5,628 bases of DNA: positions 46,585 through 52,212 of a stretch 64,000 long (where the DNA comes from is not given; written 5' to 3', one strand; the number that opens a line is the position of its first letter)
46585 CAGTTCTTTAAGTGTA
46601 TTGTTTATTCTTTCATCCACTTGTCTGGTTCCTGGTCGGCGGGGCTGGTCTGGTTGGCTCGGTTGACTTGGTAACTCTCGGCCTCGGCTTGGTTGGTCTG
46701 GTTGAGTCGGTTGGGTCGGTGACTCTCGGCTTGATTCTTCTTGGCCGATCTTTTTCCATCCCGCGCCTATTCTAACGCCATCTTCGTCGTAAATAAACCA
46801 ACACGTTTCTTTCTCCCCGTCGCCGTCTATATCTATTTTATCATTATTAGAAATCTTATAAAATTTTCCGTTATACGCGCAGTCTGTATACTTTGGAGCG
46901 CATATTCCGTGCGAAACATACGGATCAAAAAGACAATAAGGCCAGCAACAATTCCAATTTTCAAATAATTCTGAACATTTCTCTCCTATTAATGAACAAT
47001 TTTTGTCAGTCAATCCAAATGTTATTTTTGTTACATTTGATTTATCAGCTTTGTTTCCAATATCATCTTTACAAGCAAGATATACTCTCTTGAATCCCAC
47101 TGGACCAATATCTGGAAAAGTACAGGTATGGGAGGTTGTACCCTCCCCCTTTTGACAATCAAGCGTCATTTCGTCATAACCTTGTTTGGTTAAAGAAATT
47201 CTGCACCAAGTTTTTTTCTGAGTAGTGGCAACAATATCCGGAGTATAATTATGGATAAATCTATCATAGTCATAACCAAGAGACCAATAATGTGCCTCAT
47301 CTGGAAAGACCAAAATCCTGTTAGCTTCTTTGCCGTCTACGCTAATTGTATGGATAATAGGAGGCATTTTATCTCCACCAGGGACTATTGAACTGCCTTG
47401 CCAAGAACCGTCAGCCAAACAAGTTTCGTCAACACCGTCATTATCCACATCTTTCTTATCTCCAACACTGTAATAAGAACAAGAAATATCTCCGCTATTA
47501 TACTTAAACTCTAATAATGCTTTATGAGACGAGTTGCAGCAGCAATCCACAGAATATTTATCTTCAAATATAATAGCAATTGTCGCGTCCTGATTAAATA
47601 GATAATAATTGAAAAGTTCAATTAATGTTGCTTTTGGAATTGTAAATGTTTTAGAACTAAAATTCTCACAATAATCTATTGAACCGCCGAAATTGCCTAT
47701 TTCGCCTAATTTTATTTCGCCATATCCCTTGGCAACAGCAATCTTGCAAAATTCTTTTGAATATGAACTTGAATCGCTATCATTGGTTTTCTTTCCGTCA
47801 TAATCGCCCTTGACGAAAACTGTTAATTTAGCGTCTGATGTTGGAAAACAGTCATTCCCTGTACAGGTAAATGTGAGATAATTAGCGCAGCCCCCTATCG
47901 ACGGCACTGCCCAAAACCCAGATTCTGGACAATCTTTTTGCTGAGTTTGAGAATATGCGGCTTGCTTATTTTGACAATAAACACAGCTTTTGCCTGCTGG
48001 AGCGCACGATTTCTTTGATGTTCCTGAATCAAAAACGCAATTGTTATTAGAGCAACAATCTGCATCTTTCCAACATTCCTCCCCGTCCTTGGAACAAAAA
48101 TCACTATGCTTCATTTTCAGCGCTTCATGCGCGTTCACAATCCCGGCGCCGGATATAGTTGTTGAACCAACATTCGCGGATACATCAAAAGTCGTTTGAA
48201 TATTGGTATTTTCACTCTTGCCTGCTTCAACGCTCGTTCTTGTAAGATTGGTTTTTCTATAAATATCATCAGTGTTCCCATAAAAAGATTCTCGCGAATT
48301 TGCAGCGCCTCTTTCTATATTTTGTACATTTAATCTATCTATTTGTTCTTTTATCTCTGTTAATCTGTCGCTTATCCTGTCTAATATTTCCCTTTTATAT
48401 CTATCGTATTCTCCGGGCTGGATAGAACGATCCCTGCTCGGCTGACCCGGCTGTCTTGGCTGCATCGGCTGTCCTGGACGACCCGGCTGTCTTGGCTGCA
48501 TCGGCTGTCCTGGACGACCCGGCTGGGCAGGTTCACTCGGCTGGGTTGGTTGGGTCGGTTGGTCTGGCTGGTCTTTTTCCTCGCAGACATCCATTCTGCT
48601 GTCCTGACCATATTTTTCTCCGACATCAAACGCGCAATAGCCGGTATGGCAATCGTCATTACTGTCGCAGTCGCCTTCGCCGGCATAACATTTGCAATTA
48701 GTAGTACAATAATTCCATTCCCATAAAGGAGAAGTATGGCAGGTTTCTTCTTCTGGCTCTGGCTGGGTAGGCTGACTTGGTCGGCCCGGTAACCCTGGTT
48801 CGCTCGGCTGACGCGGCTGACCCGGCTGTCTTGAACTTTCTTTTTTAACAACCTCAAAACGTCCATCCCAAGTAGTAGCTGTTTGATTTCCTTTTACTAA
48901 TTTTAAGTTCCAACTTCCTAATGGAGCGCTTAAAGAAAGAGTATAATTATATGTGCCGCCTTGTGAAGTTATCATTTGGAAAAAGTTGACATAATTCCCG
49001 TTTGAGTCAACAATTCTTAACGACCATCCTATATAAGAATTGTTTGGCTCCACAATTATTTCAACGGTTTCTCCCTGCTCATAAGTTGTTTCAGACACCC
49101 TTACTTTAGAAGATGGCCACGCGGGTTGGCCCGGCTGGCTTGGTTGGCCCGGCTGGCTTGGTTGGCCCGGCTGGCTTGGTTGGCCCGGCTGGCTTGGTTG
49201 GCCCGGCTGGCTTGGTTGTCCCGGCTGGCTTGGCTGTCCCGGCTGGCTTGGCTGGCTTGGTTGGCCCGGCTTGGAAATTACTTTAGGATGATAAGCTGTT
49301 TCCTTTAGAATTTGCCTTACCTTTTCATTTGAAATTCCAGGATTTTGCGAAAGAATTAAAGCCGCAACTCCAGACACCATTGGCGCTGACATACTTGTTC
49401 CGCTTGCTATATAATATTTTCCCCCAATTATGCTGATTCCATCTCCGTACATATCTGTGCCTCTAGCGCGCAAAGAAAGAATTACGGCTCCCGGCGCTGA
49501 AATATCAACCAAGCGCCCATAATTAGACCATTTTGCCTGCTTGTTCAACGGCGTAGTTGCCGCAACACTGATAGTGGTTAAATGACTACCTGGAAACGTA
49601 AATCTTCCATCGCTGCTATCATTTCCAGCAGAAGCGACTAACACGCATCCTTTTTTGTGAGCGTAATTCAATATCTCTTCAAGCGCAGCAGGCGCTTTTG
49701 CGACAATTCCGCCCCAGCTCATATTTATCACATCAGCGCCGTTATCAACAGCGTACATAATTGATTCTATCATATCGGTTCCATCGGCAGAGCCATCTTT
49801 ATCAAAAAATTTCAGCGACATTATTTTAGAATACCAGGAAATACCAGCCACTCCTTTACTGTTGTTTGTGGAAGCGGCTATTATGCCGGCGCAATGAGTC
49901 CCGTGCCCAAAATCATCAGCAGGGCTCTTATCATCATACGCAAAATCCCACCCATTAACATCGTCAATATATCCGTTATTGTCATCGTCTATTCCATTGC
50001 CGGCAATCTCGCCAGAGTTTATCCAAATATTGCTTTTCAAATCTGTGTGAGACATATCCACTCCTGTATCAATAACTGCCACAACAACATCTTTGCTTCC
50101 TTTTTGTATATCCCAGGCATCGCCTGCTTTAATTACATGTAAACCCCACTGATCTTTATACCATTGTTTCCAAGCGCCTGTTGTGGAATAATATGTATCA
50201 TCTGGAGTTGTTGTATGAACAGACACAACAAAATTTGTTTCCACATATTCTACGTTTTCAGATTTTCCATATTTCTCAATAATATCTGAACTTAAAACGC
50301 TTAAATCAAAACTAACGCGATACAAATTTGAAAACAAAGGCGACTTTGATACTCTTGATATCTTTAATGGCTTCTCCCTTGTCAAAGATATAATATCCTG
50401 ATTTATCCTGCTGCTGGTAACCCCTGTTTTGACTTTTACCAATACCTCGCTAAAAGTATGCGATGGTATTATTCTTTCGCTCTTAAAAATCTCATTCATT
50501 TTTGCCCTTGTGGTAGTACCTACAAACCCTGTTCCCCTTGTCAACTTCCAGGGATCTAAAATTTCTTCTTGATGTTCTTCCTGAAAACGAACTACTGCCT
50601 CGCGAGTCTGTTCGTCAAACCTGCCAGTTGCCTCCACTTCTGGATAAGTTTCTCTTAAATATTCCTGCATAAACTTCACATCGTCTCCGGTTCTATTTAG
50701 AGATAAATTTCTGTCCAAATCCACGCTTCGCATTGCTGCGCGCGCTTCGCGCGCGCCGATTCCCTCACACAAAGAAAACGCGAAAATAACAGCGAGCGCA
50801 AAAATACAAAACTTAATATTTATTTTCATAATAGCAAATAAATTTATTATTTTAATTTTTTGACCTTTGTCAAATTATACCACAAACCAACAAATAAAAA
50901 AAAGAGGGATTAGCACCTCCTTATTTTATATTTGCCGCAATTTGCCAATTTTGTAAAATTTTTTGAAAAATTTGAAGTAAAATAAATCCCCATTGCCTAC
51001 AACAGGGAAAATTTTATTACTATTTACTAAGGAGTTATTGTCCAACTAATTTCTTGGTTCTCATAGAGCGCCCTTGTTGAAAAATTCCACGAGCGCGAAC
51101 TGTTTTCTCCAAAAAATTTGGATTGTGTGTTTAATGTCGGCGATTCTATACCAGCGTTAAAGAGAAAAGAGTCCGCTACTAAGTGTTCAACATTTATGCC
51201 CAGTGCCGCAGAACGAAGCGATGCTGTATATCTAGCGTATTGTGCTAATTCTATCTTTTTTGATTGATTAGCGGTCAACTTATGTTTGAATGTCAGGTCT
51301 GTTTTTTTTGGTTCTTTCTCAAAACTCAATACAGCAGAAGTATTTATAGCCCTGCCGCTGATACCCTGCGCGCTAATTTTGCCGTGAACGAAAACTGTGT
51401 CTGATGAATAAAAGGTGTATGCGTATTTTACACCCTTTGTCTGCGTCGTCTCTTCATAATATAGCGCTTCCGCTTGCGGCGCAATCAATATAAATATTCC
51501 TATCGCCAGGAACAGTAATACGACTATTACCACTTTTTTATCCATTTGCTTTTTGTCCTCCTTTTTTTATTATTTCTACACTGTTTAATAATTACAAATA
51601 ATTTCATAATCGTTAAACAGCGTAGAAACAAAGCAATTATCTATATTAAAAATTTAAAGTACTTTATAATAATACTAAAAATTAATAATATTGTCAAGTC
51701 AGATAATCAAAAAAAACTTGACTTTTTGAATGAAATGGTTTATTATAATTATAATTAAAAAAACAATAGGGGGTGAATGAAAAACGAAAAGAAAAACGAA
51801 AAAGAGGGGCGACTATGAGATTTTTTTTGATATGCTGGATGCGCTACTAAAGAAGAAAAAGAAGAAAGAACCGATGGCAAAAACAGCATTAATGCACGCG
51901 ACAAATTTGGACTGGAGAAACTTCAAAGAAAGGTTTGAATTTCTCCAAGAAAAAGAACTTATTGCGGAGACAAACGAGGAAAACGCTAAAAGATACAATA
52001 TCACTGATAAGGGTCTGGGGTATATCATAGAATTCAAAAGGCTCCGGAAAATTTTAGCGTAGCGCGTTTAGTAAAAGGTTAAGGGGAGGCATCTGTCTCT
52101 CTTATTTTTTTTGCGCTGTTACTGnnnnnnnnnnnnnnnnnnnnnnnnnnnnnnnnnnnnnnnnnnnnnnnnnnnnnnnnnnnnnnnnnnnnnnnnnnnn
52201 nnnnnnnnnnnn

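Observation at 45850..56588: Duplicated convergent module of a small winged-helix gene facing a 1500-aa secreted subtilase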

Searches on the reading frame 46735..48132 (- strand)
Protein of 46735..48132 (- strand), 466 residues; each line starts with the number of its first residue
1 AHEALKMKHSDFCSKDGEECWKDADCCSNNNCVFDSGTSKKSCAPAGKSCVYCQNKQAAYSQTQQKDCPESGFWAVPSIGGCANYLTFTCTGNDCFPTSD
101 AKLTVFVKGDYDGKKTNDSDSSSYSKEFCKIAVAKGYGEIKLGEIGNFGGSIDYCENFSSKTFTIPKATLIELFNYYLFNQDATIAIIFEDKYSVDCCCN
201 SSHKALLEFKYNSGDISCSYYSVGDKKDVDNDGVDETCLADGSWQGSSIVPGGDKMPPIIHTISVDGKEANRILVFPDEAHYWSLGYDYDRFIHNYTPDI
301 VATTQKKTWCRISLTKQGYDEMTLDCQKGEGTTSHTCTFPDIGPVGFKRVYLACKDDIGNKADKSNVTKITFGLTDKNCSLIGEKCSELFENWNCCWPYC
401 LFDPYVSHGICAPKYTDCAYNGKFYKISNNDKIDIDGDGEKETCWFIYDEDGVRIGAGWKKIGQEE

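Call 42: search_solved_structures(query=window:46735-48132:-, max_evalue=1)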
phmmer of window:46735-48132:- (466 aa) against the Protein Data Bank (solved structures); distinct sequences matched with E-value up to 1: 1.
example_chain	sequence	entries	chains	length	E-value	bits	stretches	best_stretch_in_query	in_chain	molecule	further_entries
8iwa_A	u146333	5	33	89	0.63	11.8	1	107-151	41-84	Uncharacterized protein UU089.1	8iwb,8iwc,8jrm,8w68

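Call 53: search_protein_representatives(alignment_id=A4)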
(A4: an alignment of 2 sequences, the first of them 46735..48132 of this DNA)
Query: 2 sequences, 478 profile positions. Proteins with E-value up to 0.001 (for the whole library): 237; up to 1e-10: 79; up to 1e-30: 25. The best 150 are listed.
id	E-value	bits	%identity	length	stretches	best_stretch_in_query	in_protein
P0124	2.4e-167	574.0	-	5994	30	305-382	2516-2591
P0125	2.6e-81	290.3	-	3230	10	305-385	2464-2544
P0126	2.5e-80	287.1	-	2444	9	304-386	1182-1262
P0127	7.3e-76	272.3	-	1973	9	304-385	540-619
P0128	7.6e-76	272.3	-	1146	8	303-383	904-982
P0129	8.8e-72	258.9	-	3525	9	306-384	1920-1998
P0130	4.9e-69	249.8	-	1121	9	305-385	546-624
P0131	3.4e-62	227.3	-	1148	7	287-387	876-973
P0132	1.8e-60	221.5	-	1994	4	303-387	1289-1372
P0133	5.2e-57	210.2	-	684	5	304-378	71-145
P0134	4.2e-49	184.1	-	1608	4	302-386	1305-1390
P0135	2.1e-48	181.8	-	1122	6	300-386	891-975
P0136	1.8e-47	178.7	-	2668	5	303-386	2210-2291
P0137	2.2e-46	175.1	-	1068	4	303-386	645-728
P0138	2.3e-43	165.2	-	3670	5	305-378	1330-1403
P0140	1.4e-42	162.6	-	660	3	54-219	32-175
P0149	6.7e-30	120.8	-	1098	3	57-236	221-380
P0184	7.7e-14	67.8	-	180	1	304-387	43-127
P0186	9.2e-14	67.6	-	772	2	75-227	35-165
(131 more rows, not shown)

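Call 54: search_protein_families(library=pfam, proteins=[P0128, P0133, P0140, P0149, P0184, P0130, P0186], max_evalue=0.01)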
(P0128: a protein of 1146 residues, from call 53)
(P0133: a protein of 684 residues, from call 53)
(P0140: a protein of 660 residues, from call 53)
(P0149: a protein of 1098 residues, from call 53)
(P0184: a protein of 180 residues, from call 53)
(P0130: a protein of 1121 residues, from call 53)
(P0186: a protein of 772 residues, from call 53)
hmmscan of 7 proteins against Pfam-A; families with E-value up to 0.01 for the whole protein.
P0128 (1146 aa): 5 families
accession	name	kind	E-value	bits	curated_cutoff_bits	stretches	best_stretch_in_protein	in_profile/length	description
PF06473.17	FGF-BP1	-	6.5e-19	69.1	25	0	906-953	37-83/228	FGF binding protein 1 (FGF-BP1)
PF00041.27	fn3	-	1.5e-05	25.6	25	1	117-187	12-72/84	Fibronectin type III domain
PF16656.11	Pur_ac_phosph_N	-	0.0011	19.9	30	1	113-184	8-81/93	Purple acid Phosphatase, N-terminal domain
PF08237.17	PE-PPE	-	0.0011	18.9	21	0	654-732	47-126/228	PE-PPE domain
PF09136.16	Glucodextran_B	-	0.0036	17.6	27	0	414-497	7-82/83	Glucodextranase, domain B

P0133 (684 aa): 4 families
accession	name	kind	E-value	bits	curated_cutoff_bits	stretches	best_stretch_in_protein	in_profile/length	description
PF19077.6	Big_13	-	1.7e-06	28.9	27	1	168-254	22-102/102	Bacterial Ig-like domain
PF16153.10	DUF4861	-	0.00017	21.1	22.3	0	188-240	32-84/380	Domain of unknown function (DUF4861)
PF13948.11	DUF4215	-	0.0003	21.5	27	1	454-482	19-46/47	Domain of unknown function (DUF4215)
PF08629.15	PDE8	-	0.0018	18.9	25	0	325-359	13-47/52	PDE8 phosphodiesterase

P0140 (660 aa): 1 family
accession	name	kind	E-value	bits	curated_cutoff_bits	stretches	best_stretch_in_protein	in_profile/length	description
PF19077.6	Big_13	-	0.003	18.5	27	0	235-275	61-99/102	Bacterial Ig-like domain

P0149 (1098 aa): 1 family
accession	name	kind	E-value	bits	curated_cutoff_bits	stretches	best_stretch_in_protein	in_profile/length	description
PF01364.23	Peptidase_C25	-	2.5e-15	57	23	1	711-966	49-374/374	Peptidase family C25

P0184 (180 aa): 1 family
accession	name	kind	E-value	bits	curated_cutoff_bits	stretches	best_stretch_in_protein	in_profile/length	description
PF19077.6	Big_13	-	0.00089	20.2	27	1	44-128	24-102/102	Bacterial Ig-like domain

P0130 (1121 aa): 7 families
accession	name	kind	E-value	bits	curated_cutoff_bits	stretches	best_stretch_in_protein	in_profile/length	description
PF06473.17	FGF-BP1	-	1.1e-24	87.9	25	1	547-593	38-83/228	FGF binding protein 1 (FGF-BP1)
PF25784.1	BigA_N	-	3.3e-05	24.4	24.5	0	352-377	15-38/80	BigA and YdbA N-terminal beta barrel domain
PF08237.17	PE-PPE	-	6.2e-05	23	21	0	684-757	49-123/228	PE-PPE domain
PF19077.6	Big_13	-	0.00017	22.4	27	0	545-626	23-101/102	Bacterial Ig-like domain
PF09136.16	Glucodextran_B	-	0.0014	19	27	0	593-615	53-75/83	Glucodextranase, domain B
PF16656.11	Pur_ac_phosph_N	-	0.0062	17.5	30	0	48-112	9-76/93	Purple acid Phosphatase, N-terminal domain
PF00404.24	Dockerin_1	-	0.0068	17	22.9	0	1042-1066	2-24/57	Dockerin type I domain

P0186 (772 aa): 7 families
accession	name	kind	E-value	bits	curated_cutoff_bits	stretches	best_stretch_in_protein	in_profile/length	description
PF09471.16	Peptidase_M64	-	2.2e-17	63.6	26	2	562-619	3-62/302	IgA Peptidase M64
PF00801.26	PKD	-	5.7e-09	36.3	23.5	1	162-234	3-79/80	PKD domain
PF19077.6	Big_13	-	1.7e-07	32.1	27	1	473-552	23-100/102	Bacterial Ig-like domain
PF13573.12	SprB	-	0.00028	20.9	28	1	181-195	20-34/37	SprB repeat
PF18911.6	PKD_4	-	0.00075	19.9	27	1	171-234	19-82/85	PKD domain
PF07495.19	Y_Y_Y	-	0.0025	18.1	26.6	0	522-553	34-65/65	Y_Y_Y domain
PF13582.12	Reprolysin_3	-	0.0086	17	22.4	0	647-701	62-117/123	Metallo-peptidase family M12B Reprolysin-like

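Call 55: list_cluster_members(proteins=[P0124, P0125, P0128, P0133, P0140, P0149, P0130, P0131, P0186, P0127])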
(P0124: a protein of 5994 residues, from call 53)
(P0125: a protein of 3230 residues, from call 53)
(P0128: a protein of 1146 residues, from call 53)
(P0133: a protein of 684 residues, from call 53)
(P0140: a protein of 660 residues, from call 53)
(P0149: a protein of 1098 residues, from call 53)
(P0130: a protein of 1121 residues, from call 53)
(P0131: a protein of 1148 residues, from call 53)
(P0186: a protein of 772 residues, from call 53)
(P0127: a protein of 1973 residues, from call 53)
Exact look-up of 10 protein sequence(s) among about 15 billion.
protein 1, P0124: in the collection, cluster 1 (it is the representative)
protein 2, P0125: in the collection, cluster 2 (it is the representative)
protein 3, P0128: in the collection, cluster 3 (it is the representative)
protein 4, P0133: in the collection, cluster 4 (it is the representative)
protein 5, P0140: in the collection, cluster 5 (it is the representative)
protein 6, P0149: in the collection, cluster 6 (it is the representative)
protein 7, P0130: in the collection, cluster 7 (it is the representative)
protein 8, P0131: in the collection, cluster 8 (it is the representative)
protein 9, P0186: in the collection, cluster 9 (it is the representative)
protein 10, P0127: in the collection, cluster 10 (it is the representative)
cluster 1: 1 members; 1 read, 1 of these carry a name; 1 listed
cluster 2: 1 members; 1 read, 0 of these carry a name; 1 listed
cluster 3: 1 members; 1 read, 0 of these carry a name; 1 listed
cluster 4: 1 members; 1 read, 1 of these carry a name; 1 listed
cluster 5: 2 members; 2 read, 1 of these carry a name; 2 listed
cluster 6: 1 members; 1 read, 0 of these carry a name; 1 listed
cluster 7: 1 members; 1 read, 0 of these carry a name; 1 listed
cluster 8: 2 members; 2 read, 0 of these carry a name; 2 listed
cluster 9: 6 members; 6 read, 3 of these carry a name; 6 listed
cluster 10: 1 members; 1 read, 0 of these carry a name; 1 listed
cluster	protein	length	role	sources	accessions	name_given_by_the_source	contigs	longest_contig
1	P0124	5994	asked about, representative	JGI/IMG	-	hypothetical protein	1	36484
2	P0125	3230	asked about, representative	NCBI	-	-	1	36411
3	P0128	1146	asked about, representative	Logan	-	-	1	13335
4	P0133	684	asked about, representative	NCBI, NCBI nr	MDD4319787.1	MAG: myxococcus cysteine-rich repeat containing protein [Candidatus Peribacteraceae ... | myxococcus cysteine-rich repeat containing protein [Candidatus Peribacteraceae bacterium]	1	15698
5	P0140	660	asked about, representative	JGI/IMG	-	hypothetical protein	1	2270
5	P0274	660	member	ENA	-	-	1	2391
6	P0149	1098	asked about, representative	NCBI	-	-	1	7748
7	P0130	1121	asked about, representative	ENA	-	-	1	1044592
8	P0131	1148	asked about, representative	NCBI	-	-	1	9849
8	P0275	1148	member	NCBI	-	-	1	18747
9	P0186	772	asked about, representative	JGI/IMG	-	hypothetical protein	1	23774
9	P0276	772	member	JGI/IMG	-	hypothetical protein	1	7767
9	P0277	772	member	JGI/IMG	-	hypothetical protein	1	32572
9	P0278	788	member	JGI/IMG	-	-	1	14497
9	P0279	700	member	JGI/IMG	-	-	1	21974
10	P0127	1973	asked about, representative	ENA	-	-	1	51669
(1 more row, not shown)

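Call 62: predict_structure(alignment_id=A4)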
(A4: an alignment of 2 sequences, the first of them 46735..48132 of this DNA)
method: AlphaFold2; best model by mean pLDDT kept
length: 466 residues; sequences in the alignment: 2
mean_pLDDT: 54.6   pTM: 0.38
mean pLDDT of the five models: 54.6, 46.1, 38.2, 35.7, 35.2
residues with pLDDT >= 90: 0; 70-90: 110; 50-70: 146; < 50: 210
segments of 3 or more residues with pLDDT < 50: 1-14, 23-25, 69-80, 110-126, 148-156, 175-181, 194-197, 247-348, 354-369, 371-381, 387-398
pLDDT, mean of each block of 10 residues (from residue 1): 31 52 56 64 75 74 62 34 65 64 71 39 47 61 57 48 75 49 64 50 75 71 79 70 52 29 39 33 33 35 40 39 36 43 45 45 44 40 46 41 67 68 77 79 75 65 60
secondary structure, 60 per line:
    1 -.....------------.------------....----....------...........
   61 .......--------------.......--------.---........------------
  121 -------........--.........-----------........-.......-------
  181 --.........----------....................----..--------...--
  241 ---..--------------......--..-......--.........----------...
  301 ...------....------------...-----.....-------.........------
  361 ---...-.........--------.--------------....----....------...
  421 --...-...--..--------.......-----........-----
elements in order: H2-6 E32-35 E40-43 E50-67 E82-88 E101-108 E128-135 E138-146 E158-165 H167-173 E183-191 E202-221 E236-238 E260-265 E271-276 E279-287 E298-303 E310-313 E326-328 E334-338 E346-354 E368-376 E400-403 E408-411 E418-420 E423-425 E442-448 E454-461
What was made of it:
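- On Inhibitor cystine knot (knottin): The AF2 model of the region has low confidence (pLDDT 54.6; call 62).
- Tried and rejected: The AF2 model has pLDDT 54.6, so no fold search was run on it (call 62).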

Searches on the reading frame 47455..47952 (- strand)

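Call 34: search_protein_families(library=pfam, proteins=[window:47455-47952:-], max_evalue=5)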
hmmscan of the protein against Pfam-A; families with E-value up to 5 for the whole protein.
window:47455-47952:- (166 aa): 1 family
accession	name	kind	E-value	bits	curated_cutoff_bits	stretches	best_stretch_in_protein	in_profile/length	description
PF02811.25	PHP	-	0.015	16.1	26.4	1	60-153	12-103/164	PHP domain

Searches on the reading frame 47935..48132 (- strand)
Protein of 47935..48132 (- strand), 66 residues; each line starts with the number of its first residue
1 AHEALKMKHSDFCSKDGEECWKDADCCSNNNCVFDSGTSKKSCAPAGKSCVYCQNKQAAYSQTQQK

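Call 34: search_protein_families(library=pfam, proteins=[window:47935-48132:-], max_evalue=5)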
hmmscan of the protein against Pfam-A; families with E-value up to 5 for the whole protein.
window:47935-48132:- (66 aa): 3 families
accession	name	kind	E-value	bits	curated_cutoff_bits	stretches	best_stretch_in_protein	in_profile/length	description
PF04706.18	Dickkopf_N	-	0.006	17.3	25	1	13-35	26-48/51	Dickkopf N-terminal cysteine-rich region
PF17557.7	Conotoxin_I2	-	0.045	14.3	27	1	13-48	1-33/38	I2-superfamily conotoxins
PF08088.17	Toxin_19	-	2.3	8.8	23.2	1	12-42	4-30/40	Conotoxin I-superfamily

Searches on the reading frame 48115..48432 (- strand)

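Call 34: search_protein_families(library=pfam, proteins=[window:48115-48432:-], max_evalue=5)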
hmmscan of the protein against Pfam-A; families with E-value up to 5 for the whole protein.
window:48115-48432:- (106 aa): 1 family
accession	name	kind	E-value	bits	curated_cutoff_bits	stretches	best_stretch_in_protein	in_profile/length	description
PF14968.11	CCDC84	-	0.079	13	25.3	1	4-95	116-211/330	Coiled coil protein 84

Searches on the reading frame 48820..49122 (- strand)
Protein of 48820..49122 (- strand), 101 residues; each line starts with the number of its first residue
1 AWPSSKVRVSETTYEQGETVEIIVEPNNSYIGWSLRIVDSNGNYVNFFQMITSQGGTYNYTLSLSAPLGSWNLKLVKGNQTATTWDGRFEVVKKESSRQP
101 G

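Call 34: search_protein_families(library=pfam, proteins=[window:48820-49122:-], max_evalue=5)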
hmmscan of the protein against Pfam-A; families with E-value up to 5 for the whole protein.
window:48820-49122:- (101 aa): 3 families
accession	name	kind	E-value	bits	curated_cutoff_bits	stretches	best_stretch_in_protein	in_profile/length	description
PF01835.25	MG2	-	5.6e-05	23.9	32.8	1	34-91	37-96/96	MG2 domain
PF23034.1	DUF7035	-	0.032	14.8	27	1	16-66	15-62/137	Domain of unknown function (DUF7035)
PF13860.13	FlgD_ig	-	0.1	13.1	27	1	15-63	7-55/79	FlgD Ig-like domain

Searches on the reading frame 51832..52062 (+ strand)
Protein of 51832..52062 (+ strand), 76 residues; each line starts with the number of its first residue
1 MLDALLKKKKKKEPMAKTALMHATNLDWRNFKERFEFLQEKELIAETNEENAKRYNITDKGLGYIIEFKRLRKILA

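Call 3: search_protein_families(library=pfam, proteins=[window:51832-52062:+], max_evalue=0.1)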
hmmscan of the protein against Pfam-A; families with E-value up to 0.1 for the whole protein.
window:51832-52062:+ (76 aa): 5 families
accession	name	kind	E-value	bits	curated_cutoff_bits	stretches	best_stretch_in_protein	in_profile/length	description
PF14947.12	HTH_45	-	6.3e-11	42.6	25.5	1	11-74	16-75/77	Winged helix-turn-helix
PF14277.12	DUF4364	-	0.00069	19.9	26.9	1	21-69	26-74/162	Domain of unknown function (DUF4364)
PF22194.2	F-93_WHD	-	0.01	16.3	28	1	13-61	10-62/62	F-93, winged-helix domain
PF19636.4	DUF6139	-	0.057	13.8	27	1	22-62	29-68/77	Family of unknown function (DUF6139)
PF24409.1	wHTH-PRTase_assc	-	0.076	13.5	27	0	12-70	9-60/83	wHTH-PRTase associated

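Call 61: search_protein_families(library=ncbifam, proteins=[window:51832-52062:+], max_evalue=0.01)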
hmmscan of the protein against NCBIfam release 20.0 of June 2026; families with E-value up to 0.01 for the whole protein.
window:51832-52062:+ (76 aa): 2 families
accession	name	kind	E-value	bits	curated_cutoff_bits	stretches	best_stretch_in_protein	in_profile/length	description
NF053610.1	Sso10a_fam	subfamily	3.1e-10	39.9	60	1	13-63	16-62/64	Sso10a family chromatin protein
NF003210.0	PRK04172.1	equivalog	0.0053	15.6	350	1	5-65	11-70/496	phenylalanine--tRNA ligase subunit alpha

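Call 66: search_protein_families(library=phrogs, proteins=[window:51832-52062:+], max_evalue=0.01)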
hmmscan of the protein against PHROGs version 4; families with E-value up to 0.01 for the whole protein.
window:51832-52062:+ (76 aa): 1 family
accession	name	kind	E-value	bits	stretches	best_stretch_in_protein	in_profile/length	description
phrog_11046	-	transcription regulation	0.00067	20.5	1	6-69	15-81/94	transcriptional regulator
